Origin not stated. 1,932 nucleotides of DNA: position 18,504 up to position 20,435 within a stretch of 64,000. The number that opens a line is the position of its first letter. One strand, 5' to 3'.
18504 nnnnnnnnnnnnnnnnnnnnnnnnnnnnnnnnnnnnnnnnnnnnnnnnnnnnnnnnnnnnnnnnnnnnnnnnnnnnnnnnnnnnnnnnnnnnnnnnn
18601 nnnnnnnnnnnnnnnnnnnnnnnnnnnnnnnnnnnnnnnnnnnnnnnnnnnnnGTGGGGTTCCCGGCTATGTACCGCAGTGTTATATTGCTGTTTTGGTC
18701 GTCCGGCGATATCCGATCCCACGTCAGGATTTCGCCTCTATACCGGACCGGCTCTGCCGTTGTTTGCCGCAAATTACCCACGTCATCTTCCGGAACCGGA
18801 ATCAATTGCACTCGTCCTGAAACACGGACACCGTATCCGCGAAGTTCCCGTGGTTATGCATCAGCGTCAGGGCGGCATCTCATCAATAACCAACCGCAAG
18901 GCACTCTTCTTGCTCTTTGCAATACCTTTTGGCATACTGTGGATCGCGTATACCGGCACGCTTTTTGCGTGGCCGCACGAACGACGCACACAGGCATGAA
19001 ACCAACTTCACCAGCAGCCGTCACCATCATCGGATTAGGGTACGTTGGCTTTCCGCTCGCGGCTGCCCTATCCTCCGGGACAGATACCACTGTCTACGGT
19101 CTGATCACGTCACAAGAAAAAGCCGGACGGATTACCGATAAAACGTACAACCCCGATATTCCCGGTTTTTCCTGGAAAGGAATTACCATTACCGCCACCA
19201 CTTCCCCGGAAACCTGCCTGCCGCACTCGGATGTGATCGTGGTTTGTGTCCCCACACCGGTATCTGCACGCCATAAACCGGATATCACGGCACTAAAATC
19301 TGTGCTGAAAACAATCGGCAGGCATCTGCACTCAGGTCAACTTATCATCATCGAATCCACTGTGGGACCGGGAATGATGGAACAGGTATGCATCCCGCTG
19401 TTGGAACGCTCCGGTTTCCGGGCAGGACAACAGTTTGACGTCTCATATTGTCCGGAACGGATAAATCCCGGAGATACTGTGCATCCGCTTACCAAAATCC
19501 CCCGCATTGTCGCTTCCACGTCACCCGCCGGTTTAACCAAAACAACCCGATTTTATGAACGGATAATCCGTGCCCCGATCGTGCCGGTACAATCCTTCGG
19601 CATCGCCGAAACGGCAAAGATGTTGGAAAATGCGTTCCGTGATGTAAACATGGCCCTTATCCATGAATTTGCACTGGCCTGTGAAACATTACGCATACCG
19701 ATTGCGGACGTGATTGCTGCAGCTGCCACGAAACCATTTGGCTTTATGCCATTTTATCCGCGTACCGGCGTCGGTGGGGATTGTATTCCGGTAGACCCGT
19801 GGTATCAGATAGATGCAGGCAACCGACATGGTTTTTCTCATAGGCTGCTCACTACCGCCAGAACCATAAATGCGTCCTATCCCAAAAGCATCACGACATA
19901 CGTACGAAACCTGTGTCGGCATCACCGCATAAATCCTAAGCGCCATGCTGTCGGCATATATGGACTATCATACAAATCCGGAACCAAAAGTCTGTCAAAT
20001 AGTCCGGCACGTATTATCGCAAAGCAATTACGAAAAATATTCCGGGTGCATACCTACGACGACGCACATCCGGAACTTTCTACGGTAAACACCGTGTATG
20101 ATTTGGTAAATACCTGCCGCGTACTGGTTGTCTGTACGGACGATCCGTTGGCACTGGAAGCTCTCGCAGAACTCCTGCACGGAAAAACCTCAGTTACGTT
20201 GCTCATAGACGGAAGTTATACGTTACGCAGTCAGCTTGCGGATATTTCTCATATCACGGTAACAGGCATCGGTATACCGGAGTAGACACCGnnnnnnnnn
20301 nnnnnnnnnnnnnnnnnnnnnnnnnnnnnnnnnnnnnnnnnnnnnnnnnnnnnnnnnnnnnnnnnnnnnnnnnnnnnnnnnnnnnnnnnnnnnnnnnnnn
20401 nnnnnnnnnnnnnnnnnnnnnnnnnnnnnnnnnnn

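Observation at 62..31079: Fourteen paralogs of an unrecognised secreted Cys/His-rich repeat family, eleven in one co-directional array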

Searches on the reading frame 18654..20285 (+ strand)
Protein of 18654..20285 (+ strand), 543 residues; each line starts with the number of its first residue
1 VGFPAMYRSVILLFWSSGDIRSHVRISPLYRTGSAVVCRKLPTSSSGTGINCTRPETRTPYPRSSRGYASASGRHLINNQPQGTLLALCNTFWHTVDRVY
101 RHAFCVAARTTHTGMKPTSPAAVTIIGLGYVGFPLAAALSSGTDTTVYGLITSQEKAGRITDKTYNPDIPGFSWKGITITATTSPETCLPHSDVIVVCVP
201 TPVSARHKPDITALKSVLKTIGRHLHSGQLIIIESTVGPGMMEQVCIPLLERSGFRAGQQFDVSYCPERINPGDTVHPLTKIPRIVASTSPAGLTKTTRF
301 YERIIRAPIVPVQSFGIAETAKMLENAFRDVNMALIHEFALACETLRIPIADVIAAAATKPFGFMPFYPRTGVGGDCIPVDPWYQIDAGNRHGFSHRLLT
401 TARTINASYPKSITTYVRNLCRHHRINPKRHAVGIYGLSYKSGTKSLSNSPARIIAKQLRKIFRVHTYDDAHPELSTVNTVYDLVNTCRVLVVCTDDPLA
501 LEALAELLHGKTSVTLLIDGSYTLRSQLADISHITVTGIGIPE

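Call 16: search_protein_families(library=pfam, proteins=[window:18654-20285:+], max_evalue=0.1)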
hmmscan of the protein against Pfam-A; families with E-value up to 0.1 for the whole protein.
window:18654-20285:+ (543 aa): 8 families
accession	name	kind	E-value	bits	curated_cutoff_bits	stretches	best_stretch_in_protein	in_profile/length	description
PF03721.20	UDPG_MGDP_dh_N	-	5.5e-31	108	27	1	122-289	2-175/187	UDP-glucose/GDP-mannose dehydrogenase family, NAD binding domain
PF00984.24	UDPG_MGDP_dh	-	5.6e-22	78.1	25.4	1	318-407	3-93/94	UDP-glucose/GDP-mannose dehydrogenase family, central domain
PF03720.21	UDPG_MGDP_dh_C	-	5.6e-07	30.3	30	1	434-502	1-79/103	UDP-glucose/GDP-mannose dehydrogenase family, UDP binding domain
PF03446.21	NAD_binding_2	-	3.5e-05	24.3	21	1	123-245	2-103/161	NAD binding domain of 6-phosphogluconate dehydrogenase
PF03807.23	F420_oxidored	-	0.00077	20.4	21.6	1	123-203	2-71/94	NADP oxidoreductase coenzyme F420-dependent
PF01210.29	NAD_Gly3P_dh_N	-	0.0011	19.4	23.1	1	123-203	2-81/158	NAD-dependent glycerol-3-phosphate dehydrogenase N-terminus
PF01118.30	Semialdhyde_dh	-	0.0037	18.1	26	1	123-213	2-88/121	Semialdehyde dehydrogenase, NAD binding domain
PF02558.23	ApbA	-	0.035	14.2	22.2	0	123-201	1-76/150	Ketopantoate reductase PanE/ApbA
